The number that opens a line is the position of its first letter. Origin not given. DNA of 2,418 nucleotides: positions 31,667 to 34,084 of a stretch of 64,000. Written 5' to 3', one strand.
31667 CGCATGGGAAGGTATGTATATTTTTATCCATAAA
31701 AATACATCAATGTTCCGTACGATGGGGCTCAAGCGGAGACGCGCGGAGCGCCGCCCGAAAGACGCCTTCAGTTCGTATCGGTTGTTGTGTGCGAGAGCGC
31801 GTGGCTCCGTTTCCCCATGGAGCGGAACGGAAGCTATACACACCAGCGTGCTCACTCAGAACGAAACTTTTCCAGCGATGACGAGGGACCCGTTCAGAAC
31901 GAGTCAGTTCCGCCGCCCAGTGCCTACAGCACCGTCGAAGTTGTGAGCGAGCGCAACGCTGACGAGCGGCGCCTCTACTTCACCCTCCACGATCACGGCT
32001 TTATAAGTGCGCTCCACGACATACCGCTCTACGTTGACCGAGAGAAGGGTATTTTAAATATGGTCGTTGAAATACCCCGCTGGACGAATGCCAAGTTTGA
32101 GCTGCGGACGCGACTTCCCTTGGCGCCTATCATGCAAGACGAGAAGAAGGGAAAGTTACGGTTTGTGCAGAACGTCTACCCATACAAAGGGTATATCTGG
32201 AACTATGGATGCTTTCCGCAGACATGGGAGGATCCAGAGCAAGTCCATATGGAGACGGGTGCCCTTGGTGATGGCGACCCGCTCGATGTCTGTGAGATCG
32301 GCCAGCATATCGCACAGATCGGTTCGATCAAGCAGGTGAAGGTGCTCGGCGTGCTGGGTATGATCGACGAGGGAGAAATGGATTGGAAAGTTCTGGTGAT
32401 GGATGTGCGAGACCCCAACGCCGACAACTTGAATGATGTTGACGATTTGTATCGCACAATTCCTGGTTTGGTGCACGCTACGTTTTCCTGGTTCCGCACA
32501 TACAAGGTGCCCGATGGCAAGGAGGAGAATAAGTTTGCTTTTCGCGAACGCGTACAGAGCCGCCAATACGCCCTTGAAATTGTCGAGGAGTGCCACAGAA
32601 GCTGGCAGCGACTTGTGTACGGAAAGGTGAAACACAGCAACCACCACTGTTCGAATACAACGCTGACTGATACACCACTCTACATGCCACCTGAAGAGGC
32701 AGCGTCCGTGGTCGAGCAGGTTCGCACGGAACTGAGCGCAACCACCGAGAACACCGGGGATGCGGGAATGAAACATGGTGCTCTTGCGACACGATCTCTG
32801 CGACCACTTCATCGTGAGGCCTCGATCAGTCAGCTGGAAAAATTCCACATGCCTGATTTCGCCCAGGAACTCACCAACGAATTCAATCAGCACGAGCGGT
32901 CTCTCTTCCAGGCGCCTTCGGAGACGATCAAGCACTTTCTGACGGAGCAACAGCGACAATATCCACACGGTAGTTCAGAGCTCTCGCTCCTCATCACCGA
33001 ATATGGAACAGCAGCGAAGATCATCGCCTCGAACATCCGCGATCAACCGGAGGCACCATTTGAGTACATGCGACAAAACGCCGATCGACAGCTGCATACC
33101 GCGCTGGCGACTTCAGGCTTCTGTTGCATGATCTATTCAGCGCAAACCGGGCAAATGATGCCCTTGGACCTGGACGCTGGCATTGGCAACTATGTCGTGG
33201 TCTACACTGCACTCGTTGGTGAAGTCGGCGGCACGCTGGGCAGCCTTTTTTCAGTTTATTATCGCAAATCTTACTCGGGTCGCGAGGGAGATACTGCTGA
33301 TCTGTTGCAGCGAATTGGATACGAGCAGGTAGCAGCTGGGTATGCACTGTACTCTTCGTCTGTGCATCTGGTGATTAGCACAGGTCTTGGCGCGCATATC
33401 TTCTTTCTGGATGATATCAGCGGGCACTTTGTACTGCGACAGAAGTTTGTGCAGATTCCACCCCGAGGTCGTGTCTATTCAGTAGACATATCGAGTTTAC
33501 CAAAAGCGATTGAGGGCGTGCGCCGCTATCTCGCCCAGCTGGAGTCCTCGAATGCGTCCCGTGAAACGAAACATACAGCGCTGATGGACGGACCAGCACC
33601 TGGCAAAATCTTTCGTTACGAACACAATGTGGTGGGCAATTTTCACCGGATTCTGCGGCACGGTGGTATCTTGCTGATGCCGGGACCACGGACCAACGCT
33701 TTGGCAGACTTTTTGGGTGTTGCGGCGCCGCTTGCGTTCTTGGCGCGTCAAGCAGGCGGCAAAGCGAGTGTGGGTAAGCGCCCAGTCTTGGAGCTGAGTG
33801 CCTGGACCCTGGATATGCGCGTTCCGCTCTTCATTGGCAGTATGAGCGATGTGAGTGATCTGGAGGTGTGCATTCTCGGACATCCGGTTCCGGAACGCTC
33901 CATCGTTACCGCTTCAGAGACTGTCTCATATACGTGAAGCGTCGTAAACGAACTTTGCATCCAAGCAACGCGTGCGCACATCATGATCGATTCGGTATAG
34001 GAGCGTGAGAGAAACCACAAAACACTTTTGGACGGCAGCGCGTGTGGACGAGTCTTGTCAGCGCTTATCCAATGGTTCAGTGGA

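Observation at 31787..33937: Single ORF fusing a soluble inorganic pyrophosphatase to an FBPase-like domain with an altered metal-binding motif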

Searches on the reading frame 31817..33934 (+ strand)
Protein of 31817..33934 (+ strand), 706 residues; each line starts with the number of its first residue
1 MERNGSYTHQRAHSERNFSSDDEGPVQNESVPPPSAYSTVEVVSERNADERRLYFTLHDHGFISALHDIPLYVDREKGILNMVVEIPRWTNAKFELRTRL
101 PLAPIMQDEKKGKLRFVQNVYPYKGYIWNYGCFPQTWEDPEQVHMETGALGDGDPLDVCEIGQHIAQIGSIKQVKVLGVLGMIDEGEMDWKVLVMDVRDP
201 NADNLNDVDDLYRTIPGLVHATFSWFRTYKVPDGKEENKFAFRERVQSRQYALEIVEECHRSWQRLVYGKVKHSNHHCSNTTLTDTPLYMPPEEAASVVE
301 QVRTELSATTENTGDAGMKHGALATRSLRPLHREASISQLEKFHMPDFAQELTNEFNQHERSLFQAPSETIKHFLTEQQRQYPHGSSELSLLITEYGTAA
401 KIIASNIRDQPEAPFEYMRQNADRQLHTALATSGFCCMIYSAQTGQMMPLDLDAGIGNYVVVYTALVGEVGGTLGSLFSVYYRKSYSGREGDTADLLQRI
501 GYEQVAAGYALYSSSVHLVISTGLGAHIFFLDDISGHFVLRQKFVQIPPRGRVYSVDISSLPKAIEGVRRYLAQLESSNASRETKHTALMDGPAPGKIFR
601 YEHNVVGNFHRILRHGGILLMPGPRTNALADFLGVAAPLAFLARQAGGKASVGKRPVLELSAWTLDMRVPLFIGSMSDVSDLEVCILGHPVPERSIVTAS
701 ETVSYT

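Call 3: search_protein_families(library=pfam, proteins=[window:31817-33934:+], max_evalue=1)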
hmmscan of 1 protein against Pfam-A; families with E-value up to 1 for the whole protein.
window:31817-33934:+ (706 aa): 4 families
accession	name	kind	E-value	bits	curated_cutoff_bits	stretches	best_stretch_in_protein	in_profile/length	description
PF00719.24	Pyrophosphatase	-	2e-47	161.3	23.5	1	82-264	1-153/153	Inorganic pyrophosphatase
PF00316.25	FBPase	-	5.4e-21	75.5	34.8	2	422-542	68-190/191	Fructose-1-6-bisphosphatase, N-terminal domain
PF18913.5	FBPase_C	-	2.8e-19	69.6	27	1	547-685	1-125/127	Fructose-1-6-bisphosphatase, C-terminal domain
PF18766.7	SWI2_SNF2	-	0.11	12.6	26.7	1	206-291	83-159/221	SWI2/SNF2 ATPase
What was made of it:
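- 31937..32692 (+): Family I (yeast/animal-type) soluble inorganic pyrophosphatase domain, aa 41-292. Pfam PF00719, E 2e-47 (call 3).
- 32921..33874 (+): Class I FBPase-fold domain (aa 369-686) lacking the catalytic apparatus, i.e. a pseudo-FBPase. Pfam PF00316 and PF18913 above gathering score (call 3).
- On Family I soluble inorganic pyrophosphatase: 161.3 bits against a cut-off of 23.5, E 2e-47, full profile 1-153 (call 3).
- Checked: Pfam PF00719 Pyrophosphatase, E 2e-47, aa 82-264 (call 3). Pfam PF00316 FBPase, E 5e-21, and PF18913 FBPase_C, E 3e-19 (call 3).
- Both FBPase Pfam domains score above gathering thresholds (call 3).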

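Call 4: search_protein_families(library=ncbifam, proteins=[window:31817-33934:+], max_evalue=1)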
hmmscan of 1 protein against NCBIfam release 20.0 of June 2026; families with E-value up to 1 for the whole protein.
window:31817-33934:+ (706 aa): 11 families
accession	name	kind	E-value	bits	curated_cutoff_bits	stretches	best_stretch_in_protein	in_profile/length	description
NF006778.0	PRK09293.1-1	equivalog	2.7e-52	177.5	368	1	369-686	5-329/335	class 1 fructose-bisphosphatase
NF006779.0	PRK09293.1-3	equivalog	5e-31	107.9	349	1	426-682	74-326/334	class 1 fructose-bisphosphatase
NF006780.0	PRK09293.1-4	equivalog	2.6e-27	95.7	358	1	470-685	119-321/343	class 1 fructose-bisphosphatase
NF006783.0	PRK09293.2-4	equivalog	5.7e-19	68.2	521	1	422-681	70-305/315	class 1 fructose-bisphosphatase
NF001886.0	PRK00642.1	equivalog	3e-12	46.6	247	1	130-265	65-203/208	inorganic pyrophosphatase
NF002578.0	PRK02230.1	equivalog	1.8e-11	43.8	246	1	151-272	54-167/185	inorganic pyrophosphatase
NF006786.0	PRK09293.3-3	subfamily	1.4e-10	40.9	428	1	500-684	116-283/286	class 1 fructose-bisphosphatase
NF002317.0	PRK01250.1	equivalog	6.8e-08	32.6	200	1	150-252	64-162/176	inorganic diphosphatase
NF006784.0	PRK09293.2-5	equivalog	2.9e-07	30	395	1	583-682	169-272/279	class 1 fructose-bisphosphatase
NF006785.0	PRK09293.3-2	equivalog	1.1e-05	24.8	477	1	599-683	201-287/291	class 1 fructose-bisphosphatase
NF006782.0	PRK09293.2-3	equivalog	4.1e-05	22.8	457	1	596-682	184-274/280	class 1 fructose-bisphosphatase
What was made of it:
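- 32921..33874 (+): Below every NCBIfam equivalog cut-off (177.5 vs 368 bits, call 4).
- On Class I fructose-1,6-bisphosphatase (EC 3.1.3.11): All other FBPase models score lower (call 4).
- NCBIfam FBPase equivalog score is 177.5 bits against a cut-off of 368 (call 4). The score is less than half the NCBIfam equivalog cut-off (call 4).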

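Call 5: search_solved_structures(query=window:31817-33934:+, max_evalue=0.01, show_alignments=3)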
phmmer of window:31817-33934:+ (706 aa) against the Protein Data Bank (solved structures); distinct sequences matched with E-value up to 0.01: 92 (the best 60 are shown).
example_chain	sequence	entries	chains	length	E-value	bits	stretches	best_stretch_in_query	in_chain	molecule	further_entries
1huj_A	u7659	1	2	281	1.2e-90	308.1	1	41-292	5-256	INORGANIC PYROPHOSPHATASE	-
1huk_A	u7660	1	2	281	1.2e-90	308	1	41-292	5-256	INORGANIC PYROPHOSPHATASE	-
1m38_A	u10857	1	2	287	1.2e-90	308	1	39-292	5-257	INORGANIC PYROPHOSPHATASE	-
1e6a_A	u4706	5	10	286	1.3e-90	308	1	41-292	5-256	INORGANIC PYROPHOSPHATASE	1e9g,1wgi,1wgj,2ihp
8prk_A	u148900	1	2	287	2.9e-90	306.8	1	39-292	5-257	PROTEIN (INORGANIC PYROPHOSPHATASE)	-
2ik0_A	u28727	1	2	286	3.3e-90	306.6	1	41-292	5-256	Inorganic pyrophosphatase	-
2ik1_A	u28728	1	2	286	4.5e-90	306.1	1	41-292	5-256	Inorganic pyrophosphatase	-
2ik2_A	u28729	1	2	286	4.6e-90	306.1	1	41-292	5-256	Inorganic pyrophosphatase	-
117e_A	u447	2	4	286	4.6e-90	306.1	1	41-292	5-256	PROTEIN (INORGANIC PYROPHOSPHATASE) | Inorganic pyrophosphatase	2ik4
2ik9_A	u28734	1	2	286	4.6e-90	306.1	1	41-292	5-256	Inorganic pyrophosphatase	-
2ik6_A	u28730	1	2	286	4.6e-90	306.1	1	41-292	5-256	Inorganic pyrophosphatase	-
2ik7_A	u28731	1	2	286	6.3e-90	305.7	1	41-292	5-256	Inorganic pyrophosphatase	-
1ypp_A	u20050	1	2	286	9.4e-90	305.1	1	41-292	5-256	INORGANIC PYROPHOSPHATASE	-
6c45_A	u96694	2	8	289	5.1e-87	296.1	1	50-303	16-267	Inorganic pyrophosphatase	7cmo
7btn_A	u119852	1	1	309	5.6e-87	295.9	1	50-303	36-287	Inorganic pyrophosphatase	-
2gq1_A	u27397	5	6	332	1e-31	113.3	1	369-686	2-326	Fructose-1,6-bisphosphatase | Fructose-bisphosphatase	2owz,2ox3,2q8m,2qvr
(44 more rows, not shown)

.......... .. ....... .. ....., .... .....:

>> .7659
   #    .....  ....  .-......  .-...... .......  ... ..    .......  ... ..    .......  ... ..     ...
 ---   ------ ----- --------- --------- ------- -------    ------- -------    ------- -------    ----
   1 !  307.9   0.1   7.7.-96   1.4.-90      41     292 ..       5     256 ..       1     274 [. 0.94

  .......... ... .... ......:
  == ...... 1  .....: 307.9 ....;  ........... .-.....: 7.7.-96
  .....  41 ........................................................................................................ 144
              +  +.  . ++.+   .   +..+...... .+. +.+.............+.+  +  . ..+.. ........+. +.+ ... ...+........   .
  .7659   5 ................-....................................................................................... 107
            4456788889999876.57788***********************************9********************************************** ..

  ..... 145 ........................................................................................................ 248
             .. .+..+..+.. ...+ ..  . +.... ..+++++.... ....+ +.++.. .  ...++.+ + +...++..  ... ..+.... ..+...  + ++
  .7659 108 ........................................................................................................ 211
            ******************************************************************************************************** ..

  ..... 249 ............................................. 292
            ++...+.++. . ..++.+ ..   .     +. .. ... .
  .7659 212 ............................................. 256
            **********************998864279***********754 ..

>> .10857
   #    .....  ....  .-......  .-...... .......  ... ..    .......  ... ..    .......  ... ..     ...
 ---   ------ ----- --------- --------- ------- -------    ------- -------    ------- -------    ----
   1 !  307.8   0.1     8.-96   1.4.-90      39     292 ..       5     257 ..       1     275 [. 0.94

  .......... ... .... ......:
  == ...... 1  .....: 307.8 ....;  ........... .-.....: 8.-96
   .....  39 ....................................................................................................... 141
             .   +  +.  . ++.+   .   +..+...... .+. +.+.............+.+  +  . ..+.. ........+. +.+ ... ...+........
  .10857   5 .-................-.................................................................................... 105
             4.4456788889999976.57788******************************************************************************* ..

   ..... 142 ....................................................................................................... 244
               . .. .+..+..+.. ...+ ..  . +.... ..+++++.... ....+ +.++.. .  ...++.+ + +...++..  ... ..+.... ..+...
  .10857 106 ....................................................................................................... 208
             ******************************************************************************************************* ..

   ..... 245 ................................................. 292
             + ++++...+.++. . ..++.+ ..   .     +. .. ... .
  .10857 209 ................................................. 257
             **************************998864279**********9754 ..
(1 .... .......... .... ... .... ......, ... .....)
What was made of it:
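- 31937..32692 (+): Yeast PPase PDB, E 1e-90 (call 5).
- Closest known: PPases with accessory non-catalytic domains: trypanosomatid acidocalcisomal PPase. Same: The acidocalcisomal PPases are direct sequence hits (E about 1e-50, call 5).
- Checked: PDB yeast PPase, E 1e-90, over aa 41-292 (call 5). PDB E. coli FBPase 2gq1, E 1e-31, over aa 369-686 (call 5).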
